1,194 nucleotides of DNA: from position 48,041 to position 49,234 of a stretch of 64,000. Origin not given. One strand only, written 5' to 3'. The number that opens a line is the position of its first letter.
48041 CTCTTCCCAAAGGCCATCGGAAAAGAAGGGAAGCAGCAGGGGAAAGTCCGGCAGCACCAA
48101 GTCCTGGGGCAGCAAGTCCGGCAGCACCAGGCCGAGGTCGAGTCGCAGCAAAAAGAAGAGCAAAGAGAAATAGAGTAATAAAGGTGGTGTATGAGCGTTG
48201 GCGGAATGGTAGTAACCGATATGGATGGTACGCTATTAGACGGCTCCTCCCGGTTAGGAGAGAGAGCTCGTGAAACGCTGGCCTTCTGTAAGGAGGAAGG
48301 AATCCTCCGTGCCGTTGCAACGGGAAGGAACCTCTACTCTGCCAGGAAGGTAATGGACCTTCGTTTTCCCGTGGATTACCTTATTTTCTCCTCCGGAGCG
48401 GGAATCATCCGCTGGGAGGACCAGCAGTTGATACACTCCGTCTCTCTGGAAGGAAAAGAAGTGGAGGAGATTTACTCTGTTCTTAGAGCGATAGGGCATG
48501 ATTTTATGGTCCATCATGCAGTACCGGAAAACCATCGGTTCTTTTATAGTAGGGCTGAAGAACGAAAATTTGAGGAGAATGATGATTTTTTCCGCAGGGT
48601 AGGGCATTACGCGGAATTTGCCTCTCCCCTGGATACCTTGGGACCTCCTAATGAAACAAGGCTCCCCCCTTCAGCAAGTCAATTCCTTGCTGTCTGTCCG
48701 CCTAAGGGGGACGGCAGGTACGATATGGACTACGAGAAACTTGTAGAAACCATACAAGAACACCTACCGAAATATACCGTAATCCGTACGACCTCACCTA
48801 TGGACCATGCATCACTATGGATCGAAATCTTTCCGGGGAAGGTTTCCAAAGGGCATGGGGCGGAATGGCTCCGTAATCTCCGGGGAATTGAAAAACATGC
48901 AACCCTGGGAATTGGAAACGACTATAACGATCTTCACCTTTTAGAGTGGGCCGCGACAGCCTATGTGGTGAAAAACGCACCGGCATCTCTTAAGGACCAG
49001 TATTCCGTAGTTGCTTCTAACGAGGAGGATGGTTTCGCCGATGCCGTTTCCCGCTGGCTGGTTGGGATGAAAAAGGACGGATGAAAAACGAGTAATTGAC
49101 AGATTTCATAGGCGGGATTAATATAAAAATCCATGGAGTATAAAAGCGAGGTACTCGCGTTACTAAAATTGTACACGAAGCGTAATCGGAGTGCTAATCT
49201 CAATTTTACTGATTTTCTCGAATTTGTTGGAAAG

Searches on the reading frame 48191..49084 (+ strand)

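Call 56: search_protein_families(library=pfam, proteins=[window:48191-49084:+], max_evalue=0.001)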
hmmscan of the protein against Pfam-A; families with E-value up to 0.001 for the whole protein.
window:48191-49084:+ (297 aa): 2 families
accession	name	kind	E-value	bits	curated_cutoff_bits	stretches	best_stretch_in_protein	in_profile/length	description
PF08282.18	Hydrolase_3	-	2.8e-34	119.4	20.9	2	7-135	1-126/255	haloacid dehalogenase-like hydrolase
PF05116.19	S6PP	-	5.9e-10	39.6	20.3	1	6-79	4-79/247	Sucrose-6F-phosphate phosphohydrolase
